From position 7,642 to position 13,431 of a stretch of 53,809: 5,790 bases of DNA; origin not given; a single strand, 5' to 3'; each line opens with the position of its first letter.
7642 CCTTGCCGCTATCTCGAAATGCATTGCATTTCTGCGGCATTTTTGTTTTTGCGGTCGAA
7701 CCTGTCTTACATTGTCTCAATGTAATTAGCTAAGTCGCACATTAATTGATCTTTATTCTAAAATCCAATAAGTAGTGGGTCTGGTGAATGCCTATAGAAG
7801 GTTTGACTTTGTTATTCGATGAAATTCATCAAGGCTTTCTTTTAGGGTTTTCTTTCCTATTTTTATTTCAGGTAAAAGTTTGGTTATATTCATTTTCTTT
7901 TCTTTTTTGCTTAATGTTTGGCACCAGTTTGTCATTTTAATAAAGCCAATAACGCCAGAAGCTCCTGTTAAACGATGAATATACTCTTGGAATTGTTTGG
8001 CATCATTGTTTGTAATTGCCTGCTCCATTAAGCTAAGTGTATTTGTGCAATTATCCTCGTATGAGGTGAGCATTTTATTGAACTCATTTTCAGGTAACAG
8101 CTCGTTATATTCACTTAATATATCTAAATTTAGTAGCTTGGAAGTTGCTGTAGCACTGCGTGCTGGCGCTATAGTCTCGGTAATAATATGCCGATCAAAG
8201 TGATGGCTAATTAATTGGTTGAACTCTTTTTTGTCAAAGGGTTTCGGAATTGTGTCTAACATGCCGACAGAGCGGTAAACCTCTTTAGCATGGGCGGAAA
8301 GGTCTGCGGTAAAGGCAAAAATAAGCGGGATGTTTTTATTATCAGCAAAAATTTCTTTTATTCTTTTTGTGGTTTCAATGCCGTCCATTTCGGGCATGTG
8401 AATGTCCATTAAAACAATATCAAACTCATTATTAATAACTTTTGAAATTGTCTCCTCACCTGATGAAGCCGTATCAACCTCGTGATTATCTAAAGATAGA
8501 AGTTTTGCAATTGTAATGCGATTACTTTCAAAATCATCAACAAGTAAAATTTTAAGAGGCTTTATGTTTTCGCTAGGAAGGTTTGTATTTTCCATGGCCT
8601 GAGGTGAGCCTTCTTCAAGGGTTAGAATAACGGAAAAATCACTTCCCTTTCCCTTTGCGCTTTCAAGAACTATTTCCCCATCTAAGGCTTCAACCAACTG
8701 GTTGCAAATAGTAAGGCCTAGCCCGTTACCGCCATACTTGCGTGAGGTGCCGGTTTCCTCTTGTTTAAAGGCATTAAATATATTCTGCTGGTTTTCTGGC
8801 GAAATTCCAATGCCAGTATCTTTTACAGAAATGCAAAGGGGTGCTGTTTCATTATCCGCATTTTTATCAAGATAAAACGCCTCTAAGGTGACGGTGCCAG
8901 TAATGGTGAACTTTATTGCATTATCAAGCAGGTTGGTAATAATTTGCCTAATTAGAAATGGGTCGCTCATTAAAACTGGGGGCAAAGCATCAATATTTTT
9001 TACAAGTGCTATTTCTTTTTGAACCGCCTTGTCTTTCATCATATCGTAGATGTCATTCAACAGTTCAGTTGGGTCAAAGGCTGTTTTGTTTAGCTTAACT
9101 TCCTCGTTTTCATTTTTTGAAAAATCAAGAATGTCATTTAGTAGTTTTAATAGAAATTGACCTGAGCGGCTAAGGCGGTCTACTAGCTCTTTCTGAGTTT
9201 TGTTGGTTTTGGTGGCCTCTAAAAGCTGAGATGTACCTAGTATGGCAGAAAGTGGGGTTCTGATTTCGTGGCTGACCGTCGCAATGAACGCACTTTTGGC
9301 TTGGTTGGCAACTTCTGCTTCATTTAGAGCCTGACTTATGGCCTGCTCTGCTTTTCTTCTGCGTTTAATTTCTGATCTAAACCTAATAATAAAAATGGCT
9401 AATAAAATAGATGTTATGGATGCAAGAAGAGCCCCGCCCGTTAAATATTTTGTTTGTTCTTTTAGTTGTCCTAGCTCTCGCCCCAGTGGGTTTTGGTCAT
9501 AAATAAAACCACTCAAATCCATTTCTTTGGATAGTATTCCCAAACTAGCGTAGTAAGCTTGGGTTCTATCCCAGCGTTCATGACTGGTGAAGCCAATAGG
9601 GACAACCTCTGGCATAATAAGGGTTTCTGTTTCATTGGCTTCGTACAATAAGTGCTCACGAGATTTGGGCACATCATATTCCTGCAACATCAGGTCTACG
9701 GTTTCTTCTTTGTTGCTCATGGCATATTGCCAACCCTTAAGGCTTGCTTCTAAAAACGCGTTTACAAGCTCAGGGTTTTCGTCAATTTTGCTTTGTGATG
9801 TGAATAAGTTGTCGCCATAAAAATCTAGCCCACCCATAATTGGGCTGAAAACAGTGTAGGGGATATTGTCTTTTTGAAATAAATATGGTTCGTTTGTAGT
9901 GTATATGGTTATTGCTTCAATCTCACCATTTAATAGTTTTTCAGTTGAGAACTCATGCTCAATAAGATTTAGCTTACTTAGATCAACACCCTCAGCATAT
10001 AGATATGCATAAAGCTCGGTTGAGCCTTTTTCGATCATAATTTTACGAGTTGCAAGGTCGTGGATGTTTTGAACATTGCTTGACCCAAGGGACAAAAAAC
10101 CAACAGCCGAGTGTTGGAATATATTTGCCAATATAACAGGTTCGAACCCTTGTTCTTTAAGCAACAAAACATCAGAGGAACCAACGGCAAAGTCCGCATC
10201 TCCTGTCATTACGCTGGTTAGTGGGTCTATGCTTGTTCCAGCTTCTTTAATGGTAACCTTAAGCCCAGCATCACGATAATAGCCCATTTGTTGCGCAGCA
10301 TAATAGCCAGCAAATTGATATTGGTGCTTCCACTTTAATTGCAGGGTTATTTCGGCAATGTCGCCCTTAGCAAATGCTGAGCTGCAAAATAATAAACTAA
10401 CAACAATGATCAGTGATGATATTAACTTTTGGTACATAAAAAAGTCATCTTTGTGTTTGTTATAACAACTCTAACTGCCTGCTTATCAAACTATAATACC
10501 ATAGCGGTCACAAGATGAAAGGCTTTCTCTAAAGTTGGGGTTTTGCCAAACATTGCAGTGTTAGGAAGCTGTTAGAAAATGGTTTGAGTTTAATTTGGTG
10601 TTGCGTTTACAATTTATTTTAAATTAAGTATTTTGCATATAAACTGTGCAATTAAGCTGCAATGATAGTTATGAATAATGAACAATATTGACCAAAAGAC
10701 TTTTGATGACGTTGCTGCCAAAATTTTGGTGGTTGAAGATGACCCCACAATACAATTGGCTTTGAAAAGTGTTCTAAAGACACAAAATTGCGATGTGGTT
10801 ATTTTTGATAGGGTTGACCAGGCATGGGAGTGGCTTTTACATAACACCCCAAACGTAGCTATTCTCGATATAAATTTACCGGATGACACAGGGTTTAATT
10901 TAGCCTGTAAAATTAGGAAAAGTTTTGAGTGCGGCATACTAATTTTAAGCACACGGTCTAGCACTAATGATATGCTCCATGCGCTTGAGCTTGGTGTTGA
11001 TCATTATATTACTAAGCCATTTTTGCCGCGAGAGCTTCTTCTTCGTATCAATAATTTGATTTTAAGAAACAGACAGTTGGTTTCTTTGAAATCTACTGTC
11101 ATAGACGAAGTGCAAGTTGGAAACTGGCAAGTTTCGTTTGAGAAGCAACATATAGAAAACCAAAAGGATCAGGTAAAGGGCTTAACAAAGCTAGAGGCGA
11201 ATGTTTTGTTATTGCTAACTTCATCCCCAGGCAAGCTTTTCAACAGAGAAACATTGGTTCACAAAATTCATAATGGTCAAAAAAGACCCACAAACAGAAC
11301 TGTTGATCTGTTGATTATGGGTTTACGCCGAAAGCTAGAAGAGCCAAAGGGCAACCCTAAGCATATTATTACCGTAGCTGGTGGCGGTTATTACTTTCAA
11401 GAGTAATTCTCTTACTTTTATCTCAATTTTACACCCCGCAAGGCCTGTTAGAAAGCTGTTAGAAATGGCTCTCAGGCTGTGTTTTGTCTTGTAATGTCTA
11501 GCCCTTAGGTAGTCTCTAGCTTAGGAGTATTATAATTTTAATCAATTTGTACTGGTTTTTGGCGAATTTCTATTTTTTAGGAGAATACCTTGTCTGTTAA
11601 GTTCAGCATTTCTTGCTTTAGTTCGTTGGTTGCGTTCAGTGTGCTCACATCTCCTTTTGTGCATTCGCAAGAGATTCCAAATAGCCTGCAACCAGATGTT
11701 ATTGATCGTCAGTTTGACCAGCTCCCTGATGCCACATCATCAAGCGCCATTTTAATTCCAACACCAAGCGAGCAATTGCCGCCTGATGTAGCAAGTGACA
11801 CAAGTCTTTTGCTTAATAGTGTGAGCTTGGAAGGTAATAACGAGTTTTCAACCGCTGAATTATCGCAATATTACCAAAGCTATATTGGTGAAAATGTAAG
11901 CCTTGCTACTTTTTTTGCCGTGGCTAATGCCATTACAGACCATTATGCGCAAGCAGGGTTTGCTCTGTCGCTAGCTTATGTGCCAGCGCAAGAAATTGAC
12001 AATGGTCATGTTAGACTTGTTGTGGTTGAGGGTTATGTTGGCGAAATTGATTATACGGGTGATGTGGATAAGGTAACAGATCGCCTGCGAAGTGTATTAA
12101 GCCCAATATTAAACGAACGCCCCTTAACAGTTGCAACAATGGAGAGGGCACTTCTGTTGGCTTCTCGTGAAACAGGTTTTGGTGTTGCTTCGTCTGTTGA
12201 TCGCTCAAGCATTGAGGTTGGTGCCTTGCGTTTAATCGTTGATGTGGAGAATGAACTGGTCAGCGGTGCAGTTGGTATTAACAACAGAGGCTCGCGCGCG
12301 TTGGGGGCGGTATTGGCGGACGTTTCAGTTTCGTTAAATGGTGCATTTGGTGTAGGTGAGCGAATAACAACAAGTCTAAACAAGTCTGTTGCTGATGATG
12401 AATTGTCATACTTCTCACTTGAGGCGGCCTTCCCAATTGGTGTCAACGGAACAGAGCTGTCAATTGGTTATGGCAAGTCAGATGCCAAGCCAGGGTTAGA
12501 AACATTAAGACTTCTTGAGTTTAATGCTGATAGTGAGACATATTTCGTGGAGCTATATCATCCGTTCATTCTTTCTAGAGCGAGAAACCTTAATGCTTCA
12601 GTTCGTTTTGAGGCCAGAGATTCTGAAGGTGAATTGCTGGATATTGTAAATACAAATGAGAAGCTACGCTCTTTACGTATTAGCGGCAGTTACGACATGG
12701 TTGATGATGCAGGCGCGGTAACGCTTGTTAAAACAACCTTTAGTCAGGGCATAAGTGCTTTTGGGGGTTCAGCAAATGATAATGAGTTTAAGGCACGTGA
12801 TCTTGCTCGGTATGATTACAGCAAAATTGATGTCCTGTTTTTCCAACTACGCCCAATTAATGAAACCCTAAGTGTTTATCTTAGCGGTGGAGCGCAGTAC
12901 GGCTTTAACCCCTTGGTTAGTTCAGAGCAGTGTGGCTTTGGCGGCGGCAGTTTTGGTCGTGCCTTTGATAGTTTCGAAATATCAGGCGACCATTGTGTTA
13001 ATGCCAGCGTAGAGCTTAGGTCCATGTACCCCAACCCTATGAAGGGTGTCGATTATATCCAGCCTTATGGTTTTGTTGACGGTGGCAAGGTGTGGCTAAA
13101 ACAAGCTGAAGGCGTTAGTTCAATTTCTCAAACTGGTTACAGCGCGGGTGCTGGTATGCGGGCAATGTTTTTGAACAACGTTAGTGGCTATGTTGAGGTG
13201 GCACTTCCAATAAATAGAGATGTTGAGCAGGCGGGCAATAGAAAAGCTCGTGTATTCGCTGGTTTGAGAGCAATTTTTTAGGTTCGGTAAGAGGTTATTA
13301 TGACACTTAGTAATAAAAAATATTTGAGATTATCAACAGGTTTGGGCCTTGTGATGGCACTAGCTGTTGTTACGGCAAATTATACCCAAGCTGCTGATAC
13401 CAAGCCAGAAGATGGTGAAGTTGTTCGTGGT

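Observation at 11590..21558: Two-partner secretion system whose passenger is built from FG-GAP beta-propeller blades instead of filamentous-haemagglutinin repeats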

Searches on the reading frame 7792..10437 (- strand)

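Call 25: search_protein_families(library=pfam, proteins=[window:7792-10437:-], max_evalue=0.001)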
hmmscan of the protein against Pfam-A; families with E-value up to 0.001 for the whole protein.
window:7792-10437:- (881 aa): 6 families
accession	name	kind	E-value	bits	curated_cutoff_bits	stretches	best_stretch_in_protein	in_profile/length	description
PF09084.16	NMT1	-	1e-42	146.9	20.5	1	40-245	2-215/216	NMT1/THI5 like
PF02518.31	HATPase_c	-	6.1e-26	91.5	26.4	1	492-608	2-110/111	Histidine kinase-, DNA gyrase B-, and HSP90-like ATPase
PF00072.30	Response_reg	-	4e-21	75.7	30.2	1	630-743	1-110/111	Response regulator receiver domain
PF00512.31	HisKA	-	2.2e-20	72.9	26.9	1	380-444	1-65/66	His Kinase A (phospho-acceptor) domain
PF01627.28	Hpt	-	2.9e-08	34.3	24.6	1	789-865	2-74/84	Hpt domain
PF13589.12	HATPase_c_3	-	0.001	19.6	25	0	500-576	7-78/137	Histidine kinase-, DNA gyrase B-, and HSP90-like ATPase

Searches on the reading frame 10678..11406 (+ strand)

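Call 25: search_protein_families(library=pfam, proteins=[window:10678-11406:+], max_evalue=0.001)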
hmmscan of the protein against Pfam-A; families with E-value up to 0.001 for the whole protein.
window:10678-11406:+ (242 aa): 2 families
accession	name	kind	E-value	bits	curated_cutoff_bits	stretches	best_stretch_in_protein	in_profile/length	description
PF00072.30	Response_reg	-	1.5e-23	83.5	30.2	1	16-124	1-110/111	Response regulator receiver domain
PF00486.34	Trans_reg_C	-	6.6e-16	58.6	26.2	1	168-240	5-77/77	Transcriptional regulatory protein, C terminal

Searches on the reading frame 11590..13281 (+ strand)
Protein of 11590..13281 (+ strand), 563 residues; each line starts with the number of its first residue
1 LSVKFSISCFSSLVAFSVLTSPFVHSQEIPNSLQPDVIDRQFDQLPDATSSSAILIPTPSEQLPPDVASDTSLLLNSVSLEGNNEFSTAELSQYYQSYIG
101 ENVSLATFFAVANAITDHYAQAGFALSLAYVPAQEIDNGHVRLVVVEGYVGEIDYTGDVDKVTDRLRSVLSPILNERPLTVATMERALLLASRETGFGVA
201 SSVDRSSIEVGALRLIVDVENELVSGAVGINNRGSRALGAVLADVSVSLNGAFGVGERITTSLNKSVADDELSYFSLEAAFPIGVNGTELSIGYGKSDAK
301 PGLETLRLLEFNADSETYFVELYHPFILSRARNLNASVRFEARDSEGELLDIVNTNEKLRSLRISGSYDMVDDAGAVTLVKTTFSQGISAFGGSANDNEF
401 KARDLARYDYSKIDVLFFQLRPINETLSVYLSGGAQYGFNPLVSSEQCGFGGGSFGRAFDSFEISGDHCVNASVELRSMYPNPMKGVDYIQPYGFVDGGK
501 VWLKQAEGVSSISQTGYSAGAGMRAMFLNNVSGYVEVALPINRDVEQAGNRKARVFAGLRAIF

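Call 5: search_protein_families(library=pfam, proteins=[window:11590-13281:+], max_evalue=0.01)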
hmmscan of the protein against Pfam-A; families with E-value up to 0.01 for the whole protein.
window:11590-13281:+ (563 aa): 3 families
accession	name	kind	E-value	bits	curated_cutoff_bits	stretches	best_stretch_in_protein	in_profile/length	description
PF03865.19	ShlB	-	3.6e-20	73.1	22.7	1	218-521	9-309/311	Haemolysin secretion/activation protein ShlB/FhaC/HecB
PF08479.16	POTRA_2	-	1.2e-18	67.1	24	1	75-148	3-76/76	POTRA domain, ShlB-type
PF07244.20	POTRA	-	0.00058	21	21.3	1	76-147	4-78/79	Surface antigen variable number repeat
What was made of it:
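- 11590..13281 (+): tpsB: Omp85-family outer-membrane transporter (signal peptide, POTRA domains, ShlB/FhaC-type barrel). Pfam POTRA_2 aa 75-148 and ShlB aa 218-521 (call 5).
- On Two-partner (type Vb) secretion system: POTRA_2 67 bits and ShlB 73 bits (call 5).
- Checked: Pfam (call 5) gives, for TpsB, POTRA_2 (67 bits) and ShlB (73 bits).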

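Call 6: search_protein_families(library=ncbifam, proteins=[window:11590-13281:+], max_evalue=0.01)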
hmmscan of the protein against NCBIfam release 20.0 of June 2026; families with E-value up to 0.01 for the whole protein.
window:11590-13281:+ (563 aa): 2 families
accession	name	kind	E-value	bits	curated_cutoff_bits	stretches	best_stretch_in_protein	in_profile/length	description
TIGR03303.1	OM_YaeT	equivalog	4.8e-05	21.9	297.15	1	75-148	71-147/741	outer membrane protein assembly factor BamA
NF058613.1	OMPAssmBamADein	equivalog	0.00066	17.7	1050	1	75-196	186-302/857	outer membrane protein assembly factor BamA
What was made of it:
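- Domains: Pfam and NCBIfam (calls 5, 6). No catalytic family matched (calls 5, 6).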

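Call 60: search_solved_structures(query=window:11590-13281:+, max_evalue=0.01)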
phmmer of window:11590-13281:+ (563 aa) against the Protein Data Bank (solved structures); distinct sequences matched with E-value up to 0.01: 2.
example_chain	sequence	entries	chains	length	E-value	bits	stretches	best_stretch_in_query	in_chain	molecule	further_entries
6wim_A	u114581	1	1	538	1.8e-18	69.5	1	36-541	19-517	Outer membrane transporter CdiB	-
2mhj_A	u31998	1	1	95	1.2e-08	37.1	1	71-148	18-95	TpsB4 protein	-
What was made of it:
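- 11590..13281 (+): Matches CdiB 6wim over aa 36-541, E 1.8e-18 (call 60).
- On Two-partner (type Vb) secretion system: CdiB 6wim aligned over aa 36-541 (call 60).
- TpsB is close to CdiB (call 60). TpsB's best solved relative is CdiB (call 60).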
